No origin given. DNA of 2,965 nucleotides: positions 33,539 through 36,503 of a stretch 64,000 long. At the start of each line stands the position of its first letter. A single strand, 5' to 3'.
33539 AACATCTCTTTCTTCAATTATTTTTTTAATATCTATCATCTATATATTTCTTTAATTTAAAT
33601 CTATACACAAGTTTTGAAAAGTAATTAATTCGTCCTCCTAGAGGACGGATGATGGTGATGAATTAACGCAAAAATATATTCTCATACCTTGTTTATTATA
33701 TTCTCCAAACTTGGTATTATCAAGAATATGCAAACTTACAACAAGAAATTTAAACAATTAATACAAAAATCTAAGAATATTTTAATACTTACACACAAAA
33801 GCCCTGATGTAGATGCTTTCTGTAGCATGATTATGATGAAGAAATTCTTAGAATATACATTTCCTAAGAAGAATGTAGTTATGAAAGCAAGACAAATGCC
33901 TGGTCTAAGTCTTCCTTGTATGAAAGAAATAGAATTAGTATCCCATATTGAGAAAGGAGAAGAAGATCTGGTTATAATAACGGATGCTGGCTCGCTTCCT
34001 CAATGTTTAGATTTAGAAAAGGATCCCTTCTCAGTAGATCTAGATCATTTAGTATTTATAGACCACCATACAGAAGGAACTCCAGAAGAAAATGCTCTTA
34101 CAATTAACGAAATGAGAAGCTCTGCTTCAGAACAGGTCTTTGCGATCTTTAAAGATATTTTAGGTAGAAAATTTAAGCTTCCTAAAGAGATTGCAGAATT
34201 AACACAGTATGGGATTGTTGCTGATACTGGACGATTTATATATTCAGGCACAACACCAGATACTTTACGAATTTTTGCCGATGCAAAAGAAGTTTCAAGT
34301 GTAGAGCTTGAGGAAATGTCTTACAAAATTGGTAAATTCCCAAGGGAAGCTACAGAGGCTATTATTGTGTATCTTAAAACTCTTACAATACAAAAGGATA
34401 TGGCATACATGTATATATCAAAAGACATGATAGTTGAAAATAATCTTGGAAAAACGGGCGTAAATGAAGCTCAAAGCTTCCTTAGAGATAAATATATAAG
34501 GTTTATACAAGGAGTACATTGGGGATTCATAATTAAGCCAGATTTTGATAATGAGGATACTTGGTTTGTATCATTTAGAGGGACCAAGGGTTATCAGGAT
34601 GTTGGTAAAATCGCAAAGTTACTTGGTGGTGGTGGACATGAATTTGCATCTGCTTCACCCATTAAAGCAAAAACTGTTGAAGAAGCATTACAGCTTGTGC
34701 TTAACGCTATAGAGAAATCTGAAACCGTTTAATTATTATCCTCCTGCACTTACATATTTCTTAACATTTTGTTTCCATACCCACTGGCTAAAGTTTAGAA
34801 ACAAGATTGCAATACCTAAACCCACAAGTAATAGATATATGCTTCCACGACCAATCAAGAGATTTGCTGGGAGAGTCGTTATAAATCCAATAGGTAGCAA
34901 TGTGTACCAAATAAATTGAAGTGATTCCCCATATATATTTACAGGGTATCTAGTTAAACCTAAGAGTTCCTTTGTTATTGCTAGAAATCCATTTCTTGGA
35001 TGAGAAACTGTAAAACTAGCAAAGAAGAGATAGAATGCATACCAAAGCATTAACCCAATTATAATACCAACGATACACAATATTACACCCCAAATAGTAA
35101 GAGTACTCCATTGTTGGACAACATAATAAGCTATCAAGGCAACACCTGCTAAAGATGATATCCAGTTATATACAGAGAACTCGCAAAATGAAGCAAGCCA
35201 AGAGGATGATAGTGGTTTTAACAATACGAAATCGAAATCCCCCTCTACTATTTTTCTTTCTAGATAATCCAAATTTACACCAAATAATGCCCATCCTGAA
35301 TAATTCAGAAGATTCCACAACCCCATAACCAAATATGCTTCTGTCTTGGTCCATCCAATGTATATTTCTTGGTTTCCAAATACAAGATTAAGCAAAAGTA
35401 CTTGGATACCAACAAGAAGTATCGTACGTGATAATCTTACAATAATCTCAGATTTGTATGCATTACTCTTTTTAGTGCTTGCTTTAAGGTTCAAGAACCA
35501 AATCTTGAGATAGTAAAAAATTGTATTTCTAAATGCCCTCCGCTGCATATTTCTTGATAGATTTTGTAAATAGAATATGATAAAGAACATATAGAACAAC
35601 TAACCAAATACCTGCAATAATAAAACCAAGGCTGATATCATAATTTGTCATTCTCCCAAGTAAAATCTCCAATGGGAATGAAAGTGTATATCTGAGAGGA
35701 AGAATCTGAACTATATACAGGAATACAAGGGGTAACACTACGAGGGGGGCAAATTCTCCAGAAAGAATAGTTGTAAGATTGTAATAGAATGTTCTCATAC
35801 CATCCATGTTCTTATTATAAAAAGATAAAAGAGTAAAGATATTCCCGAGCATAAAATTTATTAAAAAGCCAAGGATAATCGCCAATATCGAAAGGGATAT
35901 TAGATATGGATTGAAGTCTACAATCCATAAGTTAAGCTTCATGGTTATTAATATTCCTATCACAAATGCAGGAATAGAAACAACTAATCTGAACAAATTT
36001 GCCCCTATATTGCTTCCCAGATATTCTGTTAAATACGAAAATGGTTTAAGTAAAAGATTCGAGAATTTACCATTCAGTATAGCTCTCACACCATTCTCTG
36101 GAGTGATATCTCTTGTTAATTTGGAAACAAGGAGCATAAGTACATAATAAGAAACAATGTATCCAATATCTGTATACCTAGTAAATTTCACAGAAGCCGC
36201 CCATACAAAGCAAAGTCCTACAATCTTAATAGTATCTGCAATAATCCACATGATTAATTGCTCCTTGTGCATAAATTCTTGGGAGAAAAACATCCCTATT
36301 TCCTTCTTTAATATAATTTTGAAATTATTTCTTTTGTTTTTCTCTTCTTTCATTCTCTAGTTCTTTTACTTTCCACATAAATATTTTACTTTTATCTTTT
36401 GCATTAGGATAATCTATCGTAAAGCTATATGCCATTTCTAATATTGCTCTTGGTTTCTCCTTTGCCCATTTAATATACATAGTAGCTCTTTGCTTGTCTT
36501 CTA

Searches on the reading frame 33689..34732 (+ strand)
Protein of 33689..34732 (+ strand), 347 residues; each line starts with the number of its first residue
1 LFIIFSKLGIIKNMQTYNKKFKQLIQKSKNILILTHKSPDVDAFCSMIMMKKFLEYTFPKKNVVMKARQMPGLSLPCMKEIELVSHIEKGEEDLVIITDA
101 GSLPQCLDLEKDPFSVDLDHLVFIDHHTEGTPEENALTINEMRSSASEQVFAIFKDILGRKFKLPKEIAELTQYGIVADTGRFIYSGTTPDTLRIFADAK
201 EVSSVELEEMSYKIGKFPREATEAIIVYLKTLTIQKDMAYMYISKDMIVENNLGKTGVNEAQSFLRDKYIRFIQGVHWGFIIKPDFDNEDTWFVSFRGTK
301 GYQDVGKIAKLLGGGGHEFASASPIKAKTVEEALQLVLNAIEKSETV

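Call 38: search_protein_families(library=pfam, proteins=[window:33689-34732:+], max_evalue=0.0001)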
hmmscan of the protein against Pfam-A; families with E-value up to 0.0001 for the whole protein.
window:33689-34732:+ (347 aa): 2 families
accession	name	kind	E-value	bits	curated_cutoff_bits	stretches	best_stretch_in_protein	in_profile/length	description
PF01368.27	DHH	-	3e-14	53.8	28.1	1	30-176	1-125/125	DHH family, N-terminal domain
PF02272.25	DHHA1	-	1.7e-05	25.6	25.9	1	287-342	42-101/102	DHHA1 domain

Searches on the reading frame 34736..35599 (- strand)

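Call 39: search_protein_families(library=pfam, proteins=[window:34736-35599:-], max_evalue=0.0001)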
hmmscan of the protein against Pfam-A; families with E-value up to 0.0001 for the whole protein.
window:34736-35599:- (287 aa): 1 family
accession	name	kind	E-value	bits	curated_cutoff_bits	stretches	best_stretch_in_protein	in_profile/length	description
PF06182.17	ABC2_membrane_6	-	3.5e-31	109.2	22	1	62-286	3-229/229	ABC-2 family transporter protein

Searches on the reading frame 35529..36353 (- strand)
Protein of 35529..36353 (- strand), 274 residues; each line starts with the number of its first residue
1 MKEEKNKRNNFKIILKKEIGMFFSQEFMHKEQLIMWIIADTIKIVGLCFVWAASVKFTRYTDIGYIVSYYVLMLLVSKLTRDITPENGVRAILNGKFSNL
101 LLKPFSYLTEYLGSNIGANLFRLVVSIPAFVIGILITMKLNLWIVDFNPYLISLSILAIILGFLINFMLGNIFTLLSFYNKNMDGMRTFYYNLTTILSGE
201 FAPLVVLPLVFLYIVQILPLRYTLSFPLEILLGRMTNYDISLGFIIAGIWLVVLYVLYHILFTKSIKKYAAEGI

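Call 39: search_protein_families(library=pfam, proteins=[window:35529-36353:-], max_evalue=0.0001)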
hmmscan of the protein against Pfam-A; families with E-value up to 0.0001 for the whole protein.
window:35529-36353:- (274 aa): 1 family
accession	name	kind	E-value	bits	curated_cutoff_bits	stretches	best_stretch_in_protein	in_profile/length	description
PF06182.17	ABC2_membrane_6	-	1.1e-18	68.4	22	1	62-273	28-229/229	ABC-2 family transporter protein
